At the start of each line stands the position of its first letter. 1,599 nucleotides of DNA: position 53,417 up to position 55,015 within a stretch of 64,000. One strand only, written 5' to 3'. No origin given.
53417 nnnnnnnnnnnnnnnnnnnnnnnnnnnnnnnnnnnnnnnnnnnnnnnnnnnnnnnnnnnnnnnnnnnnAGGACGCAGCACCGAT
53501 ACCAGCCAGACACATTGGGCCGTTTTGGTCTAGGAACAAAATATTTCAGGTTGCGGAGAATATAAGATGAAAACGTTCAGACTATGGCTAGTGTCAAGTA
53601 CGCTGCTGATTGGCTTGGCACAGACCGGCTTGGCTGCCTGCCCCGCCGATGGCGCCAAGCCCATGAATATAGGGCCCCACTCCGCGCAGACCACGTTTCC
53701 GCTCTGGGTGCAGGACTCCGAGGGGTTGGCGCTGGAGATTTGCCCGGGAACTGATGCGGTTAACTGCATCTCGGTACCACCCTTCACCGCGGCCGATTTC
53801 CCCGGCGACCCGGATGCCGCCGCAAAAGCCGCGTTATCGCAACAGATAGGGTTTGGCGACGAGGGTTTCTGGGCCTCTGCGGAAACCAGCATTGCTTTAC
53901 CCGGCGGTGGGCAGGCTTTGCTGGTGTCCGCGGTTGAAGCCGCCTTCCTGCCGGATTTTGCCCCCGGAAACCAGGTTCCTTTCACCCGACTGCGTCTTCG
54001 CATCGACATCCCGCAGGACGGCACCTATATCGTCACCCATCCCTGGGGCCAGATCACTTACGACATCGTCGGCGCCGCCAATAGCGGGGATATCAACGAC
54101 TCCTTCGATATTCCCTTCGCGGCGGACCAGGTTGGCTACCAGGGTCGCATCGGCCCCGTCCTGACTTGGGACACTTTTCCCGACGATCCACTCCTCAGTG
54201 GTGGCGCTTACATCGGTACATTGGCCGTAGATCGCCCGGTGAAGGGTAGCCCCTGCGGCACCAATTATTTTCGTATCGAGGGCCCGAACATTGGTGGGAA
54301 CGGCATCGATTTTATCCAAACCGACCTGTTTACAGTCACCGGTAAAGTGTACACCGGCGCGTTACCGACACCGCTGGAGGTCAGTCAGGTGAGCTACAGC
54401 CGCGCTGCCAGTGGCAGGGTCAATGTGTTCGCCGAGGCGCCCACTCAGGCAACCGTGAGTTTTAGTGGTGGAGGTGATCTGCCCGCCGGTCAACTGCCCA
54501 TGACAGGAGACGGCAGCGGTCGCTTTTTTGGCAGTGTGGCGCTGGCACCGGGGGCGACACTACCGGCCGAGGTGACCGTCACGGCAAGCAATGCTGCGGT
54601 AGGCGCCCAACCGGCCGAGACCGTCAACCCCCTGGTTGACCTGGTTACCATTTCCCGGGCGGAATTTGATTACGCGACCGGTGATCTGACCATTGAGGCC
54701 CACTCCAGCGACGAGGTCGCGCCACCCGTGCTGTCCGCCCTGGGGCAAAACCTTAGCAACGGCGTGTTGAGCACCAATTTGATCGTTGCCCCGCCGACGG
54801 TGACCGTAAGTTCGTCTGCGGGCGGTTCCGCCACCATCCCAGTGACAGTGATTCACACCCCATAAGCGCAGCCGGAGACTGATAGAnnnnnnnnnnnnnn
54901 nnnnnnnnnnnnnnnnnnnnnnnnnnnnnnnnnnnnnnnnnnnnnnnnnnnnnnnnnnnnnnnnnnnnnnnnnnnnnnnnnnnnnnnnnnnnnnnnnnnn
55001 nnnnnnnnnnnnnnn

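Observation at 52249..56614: Three tandem paralogs of an unrecognised secreted family sit directly after a MauG-like di-haem enzyme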

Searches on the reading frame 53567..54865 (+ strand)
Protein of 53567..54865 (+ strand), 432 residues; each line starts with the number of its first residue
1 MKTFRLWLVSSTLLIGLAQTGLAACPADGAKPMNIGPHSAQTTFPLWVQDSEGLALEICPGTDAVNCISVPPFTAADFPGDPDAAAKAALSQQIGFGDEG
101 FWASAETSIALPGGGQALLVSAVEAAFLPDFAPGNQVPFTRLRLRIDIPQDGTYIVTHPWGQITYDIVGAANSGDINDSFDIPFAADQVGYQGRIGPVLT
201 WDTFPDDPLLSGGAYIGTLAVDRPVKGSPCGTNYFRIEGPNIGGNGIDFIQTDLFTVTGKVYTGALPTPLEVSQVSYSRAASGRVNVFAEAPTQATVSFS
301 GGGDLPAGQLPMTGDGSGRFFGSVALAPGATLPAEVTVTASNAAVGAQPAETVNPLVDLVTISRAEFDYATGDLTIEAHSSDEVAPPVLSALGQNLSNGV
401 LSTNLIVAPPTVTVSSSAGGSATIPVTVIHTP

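Call 3: search_protein_families(library=pfam, proteins=[window:53567-54865:+], max_evalue=0.01)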
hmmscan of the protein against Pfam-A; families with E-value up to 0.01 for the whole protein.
window:53567-54865:+ (432 aa): 0 families

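Call 4: search_protein_families(library=ncbifam, proteins=[window:53567-54865:+], max_evalue=0.01)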
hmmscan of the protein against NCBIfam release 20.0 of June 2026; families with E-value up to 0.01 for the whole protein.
window:53567-54865:+ (432 aa): 0 families
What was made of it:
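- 53567..54865 (+): Paralog 2 (432 aa), untagged 'short' member. Signal peptide aa 1-24, head domain aa ~30-262 (53654-54352), Ig-like domain 1 aa ~268-356 (54368-54634), Ig-like domain 2 aa ~358-430 (54638-54856). No Pfam or NCBIfam hit (calls 3, 4).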

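Call 9: find_homologous_proteins(query=window:53567-54865:+)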
Query window:53567-54865:+ (432 aa): 149 proteins with E <= 0.001 among 8000 candidates; the best 120 are listed.
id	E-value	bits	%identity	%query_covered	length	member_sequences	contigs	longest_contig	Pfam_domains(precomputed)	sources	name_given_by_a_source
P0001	1.8e-282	955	100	100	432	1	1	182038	-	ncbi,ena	-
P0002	5.9e-254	861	89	100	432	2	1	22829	-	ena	-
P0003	3.0e-252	855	89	100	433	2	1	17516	-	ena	-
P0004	1.4e-207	708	74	100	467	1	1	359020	-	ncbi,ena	-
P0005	1.3e-200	685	72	100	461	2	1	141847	-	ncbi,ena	-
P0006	1.0e-193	663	71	100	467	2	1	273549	-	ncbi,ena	-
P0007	4.0e-189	647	69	100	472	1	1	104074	-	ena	-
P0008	1.3e-185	636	66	100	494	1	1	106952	-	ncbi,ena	-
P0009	1.6e-183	629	70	96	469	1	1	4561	-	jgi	jgi:hypothetical protein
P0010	6.8e-183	627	69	99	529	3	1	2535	-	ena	-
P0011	2.0e-181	622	68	100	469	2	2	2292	-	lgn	-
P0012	2.6e-179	615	65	100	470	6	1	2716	-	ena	-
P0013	2.6e-177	609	68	100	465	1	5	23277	-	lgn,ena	-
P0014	8.7e-175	600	66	100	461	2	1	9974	-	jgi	jgi:hypothetical protein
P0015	5.8e-173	594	64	100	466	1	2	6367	-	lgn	-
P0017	1.4e-168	580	66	100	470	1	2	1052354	-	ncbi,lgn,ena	ncbi:MAG: hypothetical protein WBQ78_01030 [Gammaproteobacteria bacterium]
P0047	2.9e-90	322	46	91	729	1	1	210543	PF17963.8,PF17892.8,PF17803.8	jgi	-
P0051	1.0e-87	313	47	100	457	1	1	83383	-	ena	-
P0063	9.0e-73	264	42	100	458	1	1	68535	-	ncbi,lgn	-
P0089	1.2e-54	204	39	92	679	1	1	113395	-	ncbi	ncbi:MAG: hypothetical protein AB1805_09840 [Nitrospirota bacterium]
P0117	1.6e-42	164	35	91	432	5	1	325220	-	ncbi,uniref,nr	ncbi:hypothetical protein DM872_02185 [Pseudomonas taiwanensis]|uniref:hypothetical protein n=1 Tax=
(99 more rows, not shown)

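Call 12: find_encoding_contigs(protein=P0117, flank=10000, max_places=3)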
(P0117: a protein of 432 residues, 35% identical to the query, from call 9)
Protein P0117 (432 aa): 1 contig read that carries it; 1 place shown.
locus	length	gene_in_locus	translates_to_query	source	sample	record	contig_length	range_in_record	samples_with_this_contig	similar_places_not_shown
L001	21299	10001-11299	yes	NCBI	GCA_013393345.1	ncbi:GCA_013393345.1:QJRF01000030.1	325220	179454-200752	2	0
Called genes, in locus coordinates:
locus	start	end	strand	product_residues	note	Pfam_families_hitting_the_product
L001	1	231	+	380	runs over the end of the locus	PF05134:T2SSL, PF12693:GspL_C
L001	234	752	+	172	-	PF04612:T2SSM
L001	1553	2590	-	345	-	PF12625:Arabinose_bd, PF12833:HTH_18, PF00165:HTH_AraC (weak)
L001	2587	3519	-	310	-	-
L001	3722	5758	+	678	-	PF00724:Oxidored_FMN, PF00070:Pyr_redox (faint), PF01266:DAO (weak), PF03486:HI0933_like (weak), PF07992:Pyr_redox_2, PF12831:FAD_oxidored (weak), PF13450:NAD_binding_8, PF13738:Pyr_redox_3 (faint)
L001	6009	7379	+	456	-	-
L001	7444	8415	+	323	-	PF00291:PALP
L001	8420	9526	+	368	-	PF00027:cNMP_binding, PF00581:Rhodanese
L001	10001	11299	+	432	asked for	-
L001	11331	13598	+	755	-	PF17803:Cadherin_4, PF17892:Cadherin_5, PF17963:Big_9, PF17803:Cadherin_4, PF17892:Cadherin_5, PF17963:Big_9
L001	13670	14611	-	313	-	PF08907:DUF1853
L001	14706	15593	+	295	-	PF01513:NAD_kinase, PF20143:NAD_kinase_C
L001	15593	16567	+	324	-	PF00149:Metallophos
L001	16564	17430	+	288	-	PF16733:NRho, PF01694:Rhomboid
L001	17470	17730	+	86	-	PF07023:DUF1315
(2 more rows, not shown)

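Call 14: find_encoding_contigs(protein=P0001, flank=10000, max_places=2)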
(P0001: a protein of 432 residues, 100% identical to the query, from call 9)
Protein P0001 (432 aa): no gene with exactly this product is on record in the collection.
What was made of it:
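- Tried and rejected: The exact window protein is not in the gene-position index (call 14).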

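Call 15: find_encoding_contigs(protein=P0017, flank=10000, max_places=2)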
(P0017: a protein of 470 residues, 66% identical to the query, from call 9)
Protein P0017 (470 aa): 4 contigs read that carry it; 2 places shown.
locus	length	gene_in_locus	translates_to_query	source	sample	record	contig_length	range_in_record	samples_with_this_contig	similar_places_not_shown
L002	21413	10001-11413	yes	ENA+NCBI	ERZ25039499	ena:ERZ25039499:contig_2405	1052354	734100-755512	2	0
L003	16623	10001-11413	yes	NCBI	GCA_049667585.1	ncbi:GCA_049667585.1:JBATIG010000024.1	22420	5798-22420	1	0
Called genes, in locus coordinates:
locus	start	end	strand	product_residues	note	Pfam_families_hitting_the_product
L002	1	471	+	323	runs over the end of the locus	PF21687:T2SSK_1st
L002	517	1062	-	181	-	-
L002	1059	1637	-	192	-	PF10741:T2SSM_b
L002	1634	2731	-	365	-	PF05137:PilN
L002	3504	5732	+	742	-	PF21305:type_II_gspD_N0, PF03958:Secretin_N, PF00263:Secretin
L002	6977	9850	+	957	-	PF03150:CCP_MauG (weak), PF02412:TSP_3 (faint)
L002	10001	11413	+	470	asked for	-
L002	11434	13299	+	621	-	PF02412:TSP_3 (faint)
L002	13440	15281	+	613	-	-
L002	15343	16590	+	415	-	PF07731:Cu-oxidase_2 (weak), PF02412:TSP_3 (faint)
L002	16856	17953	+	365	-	PF02630:SCO1-SenC, PF00034:Cytochrom_C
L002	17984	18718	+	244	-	-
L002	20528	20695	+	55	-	-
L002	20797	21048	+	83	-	-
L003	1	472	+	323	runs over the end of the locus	PF21687:T2SSK_1st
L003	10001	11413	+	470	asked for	-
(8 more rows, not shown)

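Call 17: predict_structure(alignment_id=A2)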
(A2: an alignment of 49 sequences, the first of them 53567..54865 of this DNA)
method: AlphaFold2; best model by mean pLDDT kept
length: 432 residues; sequences in the alignment: 49
mean_pLDDT: 91.8   pTM: 0.81
mean pLDDT of the five models: 91.8, 91.4, 90.4, 90.4, 90.2
residues with pLDDT >= 90: 341; 70-90: 66; 50-70: 18; < 50: 7
segments of 3 or more residues with pLDDT < 50: 18-23
pLDDT, mean of each block of 10 residues (from residue 1): 70 56 58 92 92 94 90 94 94 92 98 95 92 91 97 97 95 91 93 90 93 89 94 96 97 98 95 95 94 96 93 93 91 95 91 97 97 98 95 97 97 97 96 62
secondary structure, 60 per line:
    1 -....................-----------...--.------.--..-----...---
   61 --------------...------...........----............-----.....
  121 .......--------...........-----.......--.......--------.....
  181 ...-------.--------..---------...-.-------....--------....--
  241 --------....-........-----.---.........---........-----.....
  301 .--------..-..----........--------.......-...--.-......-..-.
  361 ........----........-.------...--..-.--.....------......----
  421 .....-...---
elements in order: H2-21 E33-35 E55-57 H84-94 E99-110 E116-127 E136-146 E152-158 E161-167 E176-183 E223-226 E235-238 E249-252 E254-261 E271-279 E283-290 E296-301 E319-326 E335-341 E350-355 E360-368 E373-380 E389-391 E400-404 E411-416 E421-425 E427-429

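Call 18: search_protein_representatives(protein=window:53567-54865:+)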
Query: 432 residues. Proteins with E-value up to 0.001 (for the whole library): 1525; up to 1e-10: 1121; up to 1e-30: 361. The best 150 are listed.
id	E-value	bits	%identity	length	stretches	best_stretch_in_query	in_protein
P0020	2.6e-167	573.9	68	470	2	1-211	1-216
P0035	7.6e-125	434.0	58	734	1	4-429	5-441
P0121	1.5e-102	360.5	39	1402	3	4-351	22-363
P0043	3.9e-102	359.1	67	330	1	124-424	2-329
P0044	1.0e-93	331.4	70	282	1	6-273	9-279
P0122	9.5e-92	324.9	50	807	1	7-429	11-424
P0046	2.2e-91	323.7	51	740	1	3-430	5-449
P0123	1.4e-87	311.2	48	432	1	1-426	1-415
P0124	5.9e-85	302.5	48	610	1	16-430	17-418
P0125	2.2e-84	300.6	50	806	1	24-429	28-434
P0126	1.5e-80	288.0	45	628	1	8-432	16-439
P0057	1.6e-78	281.3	51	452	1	4-431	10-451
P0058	1.9e-78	281.1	49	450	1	2-430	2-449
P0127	1.1e-76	275.3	50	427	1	23-430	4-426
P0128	5.8e-75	269.6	39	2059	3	39-354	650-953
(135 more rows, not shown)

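Call 21: fold_search(model_id=the predicted structure, library=pdb)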
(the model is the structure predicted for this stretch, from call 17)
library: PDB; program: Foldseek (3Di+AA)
matches with E <= 10: 1244; with E <= 0.001: 42
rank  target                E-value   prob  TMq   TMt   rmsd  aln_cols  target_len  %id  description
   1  4oi9_A                9.1e-07  1.00  0.14  0.15  25.5       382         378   10  Crystal Structure of ICAM-5 D1-D4 ectodomain fragment, Space Group P21 (released 2014-07-16)
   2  5irb_B                4.0e-05  0.99  0.17  0.22  25.9       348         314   11  Structural insight into host cell surface retention of a 1.5-MDa bacterial ice-binding adhesin (released 2017-07-19)
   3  5uv6_B                1.3e-04  0.97  0.16  0.22  21.8       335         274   12  Crystal structure of human Opioid Binding Protein/Cell Adhesion Molecule Like (OPCML) (released 2018-03-21)
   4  6mfa                  1.4e-04  0.82  0.16  0.17  23.6       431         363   12  Fragment of human fibronectin containing the 4th-7th type III domains (released 2019-09-18)
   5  8cem_F                1.5e-04  0.84  0.19  0.14  23.9       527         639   10  Structure of bovine native C3, re-refinement (released 2023-04-05)
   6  5irb_A                1.6e-04  0.97  0.17  0.22  26.8       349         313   11  Structural insight into host cell surface retention of a 1.5-MDa bacterial ice-binding adhesin (released 2017-07-19)
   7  4fom_A                1.7e-04  0.90  0.15  0.19  21.3       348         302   12  Crystal structure of human nectin-3 full ectodomain (D1-D3) (released 2012-08-22)
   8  6grs_B                1.7e-04  0.90  0.18  0.14  19.5       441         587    8  Paired immunoglobulin-like receptor B (PirB) or Leukocyte immunoglobulin-like receptor subfamily B member 3 (LILRB3) f (released 2019-02-06)
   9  7khf_A                1.8e-04  0.66  0.12  0.12  21.6       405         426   10  CryoEM structure of LILRB1 D3D4 domain-inserted antibody MDB1 Fab in complex with Plasmodium RIFIN (PF3D7_1373400) V2  (released 2021-03-31)
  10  3t1w                  2.2e-04  0.77  0.16  0.18  22.8       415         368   11  Structure of the four-domain fragment Fn7B89 of oncofetal fibronectin (released 2012-03-21)
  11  6u7n_A                2.4e-04  0.98  0.18  0.25  19.6       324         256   11  Crystal structure of neurotrimin (NTM) (released 2020-08-12)
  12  9gtb_B                2.4e-04  0.92  0.15  0.19  15.8       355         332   11  Cryo-EM structure of Mouse PMCA-NPTN complex captured in E1-Ca state (released 2025-08-06)
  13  7ptu_A                2.5e-04  0.80  0.15  0.15  19.2       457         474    7  Structure of pentameric S-layer protein from Halofaerax volcanii (released 2021-12-15)
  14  9ba5_A                3.0e-04  0.93  0.21  0.17  22.7       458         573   12  Cross-linked Contactin 2 Ig1-Ig6 (released 2024-07-17)
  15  7y8s_A                3.3e-04  0.99  0.25  0.34  12.0       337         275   12  Crystal structure of sDscam FNIII1-3 domains, isoform beta2v6 (released 2023-05-24)
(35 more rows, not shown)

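Call 22: search_solved_structures(query=A2, max_evalue=1)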
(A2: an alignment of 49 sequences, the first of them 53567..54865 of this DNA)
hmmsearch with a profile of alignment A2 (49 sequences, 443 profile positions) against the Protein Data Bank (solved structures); distinct sequences matched with E-value up to 1: 0.
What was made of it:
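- On MbnP / MopE-type copper-binding partner of a MauG-like enzyme: Family profile against all PDB chains gave 0 hits at E<=1 (call 22).
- No catalytic motif or family hit was found (calls 3, 4, 22).
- Tried and rejected: The family profile found nothing in the PDB (call 22).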

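Call 24: find_encoding_contigs(protein=P0089, flank=10000, max_places=2)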
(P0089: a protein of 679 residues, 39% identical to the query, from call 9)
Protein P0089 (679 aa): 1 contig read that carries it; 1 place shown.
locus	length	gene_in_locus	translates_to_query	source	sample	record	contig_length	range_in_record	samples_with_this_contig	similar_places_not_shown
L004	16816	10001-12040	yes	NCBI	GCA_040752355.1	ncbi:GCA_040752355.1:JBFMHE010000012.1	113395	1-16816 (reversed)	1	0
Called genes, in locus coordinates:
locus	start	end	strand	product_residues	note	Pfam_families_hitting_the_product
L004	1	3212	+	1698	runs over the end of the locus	PF07732:Cu-oxidase_3 (faint)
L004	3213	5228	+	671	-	PF23414:Beta-prop_EML_2 (faint), PF02239:Cytochrom_D1 (weak), PF21783:YNCE (faint), PF22494:choice_anch_I (faint), PF25174:Beta-prop_THOC3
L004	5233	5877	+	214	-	PF02630:SCO1-SenC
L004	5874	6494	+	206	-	PF02630:SCO1-SenC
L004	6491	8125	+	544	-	PF00034:Cytochrom_C (weak), PF13458:Peripla_BP_6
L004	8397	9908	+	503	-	PF26766:Choice_anch_L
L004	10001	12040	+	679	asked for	-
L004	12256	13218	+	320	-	PF01073:3Beta_HSD (weak), PF01370:Epimerase, PF02719:Polysacc_synt_2 (faint), PF04321:RmlD_sub_bind (weak), PF16363:GDP_Man_Dehyd, PF07993:NAD_binding_4 (faint)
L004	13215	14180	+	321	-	PF01073:3Beta_HSD, PF01370:Epimerase, PF02719:Polysacc_synt_2, PF04321:RmlD_sub_bind, PF16363:GDP_Man_Dehyd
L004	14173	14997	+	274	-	-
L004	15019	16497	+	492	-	-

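Call 25: find_encoding_contigs(protein=P0047, flank=10000, max_places=2)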
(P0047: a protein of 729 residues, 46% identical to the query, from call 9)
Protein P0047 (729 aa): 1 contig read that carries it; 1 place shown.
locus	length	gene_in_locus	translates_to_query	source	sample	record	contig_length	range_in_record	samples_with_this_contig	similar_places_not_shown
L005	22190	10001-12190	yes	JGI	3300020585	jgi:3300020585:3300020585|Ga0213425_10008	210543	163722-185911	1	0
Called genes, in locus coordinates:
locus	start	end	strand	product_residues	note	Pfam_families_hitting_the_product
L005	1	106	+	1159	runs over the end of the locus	PF17757:UvrB_inter, PF02559:CarD_TRCF_RID, PF00270:DEAD, PF04851:ResIII, PF00271:Helicase_C, PF03461:TRCF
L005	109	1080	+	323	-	PF13624:SurA_N_3, PF13623:SurA_N_2 (weak), PF13145:Rotamase_2, PF00639:Rotamase, PF13616:Rotamase_3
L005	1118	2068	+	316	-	PF13623:SurA_N_2, PF13624:SurA_N_3, PF09312:SurA_N, PF13145:Rotamase_2, PF13616:Rotamase_3 (weak), PF00639:Rotamase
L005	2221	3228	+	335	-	PF04166:PdxA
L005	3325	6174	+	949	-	PF00005:ABC_tran (faint), PF02463:SMC_N (faint), PF13191:AAA_16 (faint), PF13304:AAA_21 (faint), PF13481:AAA_25 (faint), PF13555:AAA_29 (faint), PF17760:UvrA_inter, PF17755:UvrA_DNA-bind, +1 more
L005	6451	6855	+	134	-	PF08308:PEGA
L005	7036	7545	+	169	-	PF02915:Rubrerythrin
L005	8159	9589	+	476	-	PF13396:PLDc_N (weak), PF13091:PLDc_2, PF00614:PLDc (weak), PF13091:PLDc_2, PF00614:PLDc (weak)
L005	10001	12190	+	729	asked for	PF17803:Cadherin_4, PF17892:Cadherin_5, PF17963:Big_9, PF17803:Cadherin_4, PF17963:Big_9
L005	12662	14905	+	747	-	PF01384:PHO4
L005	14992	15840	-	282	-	PF00892:EamA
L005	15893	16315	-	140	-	PF01078:Mg_chelatase (weak), PF13335:Mg_chelatase_C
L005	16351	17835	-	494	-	PF00239:Resolvase, PF07508:Recombinase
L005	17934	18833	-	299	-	PF08843:AbiEii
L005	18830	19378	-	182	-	PF13338:AbiEi_4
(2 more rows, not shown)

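Call 30: find_related_loci(query=A4, collection=genome_contigs, flank=10000)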
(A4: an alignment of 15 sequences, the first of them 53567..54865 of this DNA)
Query A4 (432 aa) in genome_contigs; peptide patterns used: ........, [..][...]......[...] (x = any residue, [..] = any of these).
30 stretches matched a pattern; 16 encode a relative of the query (tblastn E <= 1e-3); 15 distinct loci.
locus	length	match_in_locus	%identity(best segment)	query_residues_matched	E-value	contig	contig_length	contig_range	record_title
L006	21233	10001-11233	89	23-432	0e+0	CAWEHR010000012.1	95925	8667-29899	MAG: uncultured Gammaproteobacteria bacterium isolate MFD09779.bin.1.234 genome assembly, contig: contig_69883, whole ge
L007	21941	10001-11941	74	2-432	0e+0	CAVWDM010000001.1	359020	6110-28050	MAG: uncultured Gammaproteobacteria bacterium isolate MFD03804.bin.1.259 genome assembly, contig: contig_17433, whole ge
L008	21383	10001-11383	72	1-432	0e+0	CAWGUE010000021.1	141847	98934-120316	MAG: uncultured delta proteobacterium isolate MFD09779.bin.1.212 genome assembly, contig: contig_55496, whole genome sho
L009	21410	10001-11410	66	1-432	0e+0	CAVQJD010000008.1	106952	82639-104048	MAG: uncultured Gammaproteobacteria bacterium isolate MFD09779.bin.2.64 genome assembly, contig: contig_40384, whole gen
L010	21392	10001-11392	66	1-430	1e-179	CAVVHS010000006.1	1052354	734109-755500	MAG: uncultured Gammaproteobacteria bacterium isolate MFD02832.bin.1.93 genome assembly, contig: contig_2405, whole geno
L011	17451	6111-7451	64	5-430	3e-170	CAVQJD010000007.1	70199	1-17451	MAG: uncultured Gammaproteobacteria bacterium isolate MFD09779.bin.2.64 genome assembly, contig: contig_40112, whole gen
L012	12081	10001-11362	60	5-430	2e-159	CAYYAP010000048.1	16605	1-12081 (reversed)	MAG TPA_asm: uncultured Thiohalobacter sp. isolate binchicken_co253_150 genome assembly, contig: NODE_2115_length_16605_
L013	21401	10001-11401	71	1-432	0e+0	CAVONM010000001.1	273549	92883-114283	MAG: uncultured delta proteobacterium isolate MFD09779.bin.3.15 genome assembly, contig: contig_12564, whole genome shot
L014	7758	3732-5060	57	2-430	6e-147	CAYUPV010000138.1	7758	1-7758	MAG TPA_asm: uncultured Methylococcales bacterium isolate binchicken_co172_201 genome assembly, contig: NODE_8913_length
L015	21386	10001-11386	54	23-432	1e-143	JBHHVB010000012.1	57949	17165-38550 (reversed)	MAG: Gammaproteobacteria bacterium isolate S.4.sp3_bin.46 NODE_99_length_57949_cov_7.077158, whole genome shotgun sequen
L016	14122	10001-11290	46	4-429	1e-99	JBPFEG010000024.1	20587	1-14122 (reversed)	MAG: Methylomicrobium sp. isolate Soil4BBin16 k141_316650, whole genome shotgun sequence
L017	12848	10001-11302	45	2-420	1e-99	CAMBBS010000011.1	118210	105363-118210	MAG: Desulfopila aestuarii DSM 18488 isolate MiH-14oct19-162 genome assembly, contig: MiH-14oct19-C141, whole genome sho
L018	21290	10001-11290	45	4-429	2e-98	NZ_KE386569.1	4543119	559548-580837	Methylobacter luteus IMV-B-3098 MetluDRAFT_scaffold1.1, whole genome shotgun sequence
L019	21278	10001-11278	45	8-429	2e-97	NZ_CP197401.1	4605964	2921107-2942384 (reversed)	Methylobacter sp. sgz302048 chromosome, complete genome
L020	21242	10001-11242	44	18-429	1e-93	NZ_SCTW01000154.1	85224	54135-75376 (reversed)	MAG: Methylobacter sp. isolate FW305_bin.9 FW305_bin.9-42510, whole genome shotgun sequence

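Call 35: find_encoding_contigs(protein=P0051, flank=10000, max_places=1)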
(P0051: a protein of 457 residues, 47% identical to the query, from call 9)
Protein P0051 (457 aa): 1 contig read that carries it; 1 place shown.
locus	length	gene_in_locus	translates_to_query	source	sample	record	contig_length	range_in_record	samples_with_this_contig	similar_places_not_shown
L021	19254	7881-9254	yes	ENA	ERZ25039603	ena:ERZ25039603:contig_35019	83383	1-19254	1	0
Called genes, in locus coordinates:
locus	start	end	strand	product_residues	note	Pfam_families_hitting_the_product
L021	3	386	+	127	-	?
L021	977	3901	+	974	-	-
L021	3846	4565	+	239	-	-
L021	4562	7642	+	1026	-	PF02412:TSP_3 (faint)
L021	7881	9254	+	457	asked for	-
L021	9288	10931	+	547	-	-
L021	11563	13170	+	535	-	PF16819:DUF5074 (faint), PF02239:Cytochrom_D1 (weak), PF10282:Lactonase (faint), PF21783:YNCE (weak), PF22494:choice_anch_I (faint), PF23414:Beta-prop_EML_2 (faint), PF25174:Beta-prop_THOC3, PF02239:Cytochrom_D1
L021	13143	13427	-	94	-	-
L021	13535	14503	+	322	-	PF13623:SurA_N_2 (weak), PF13624:SurA_N_3, PF13145:Rotamase_2, PF13616:Rotamase_3, PF00639:Rotamase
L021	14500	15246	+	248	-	PF02630:SCO1-SenC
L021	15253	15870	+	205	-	PF00578:AhpC-TSA (weak), PF02630:SCO1-SenC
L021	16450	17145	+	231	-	PF13458:Peripla_BP_6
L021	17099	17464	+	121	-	PF13458:Peripla_BP_6 (weak)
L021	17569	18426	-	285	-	PF00685:Sulfotransfer_1, PF13469:Sulfotransfer_3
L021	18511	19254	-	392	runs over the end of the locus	-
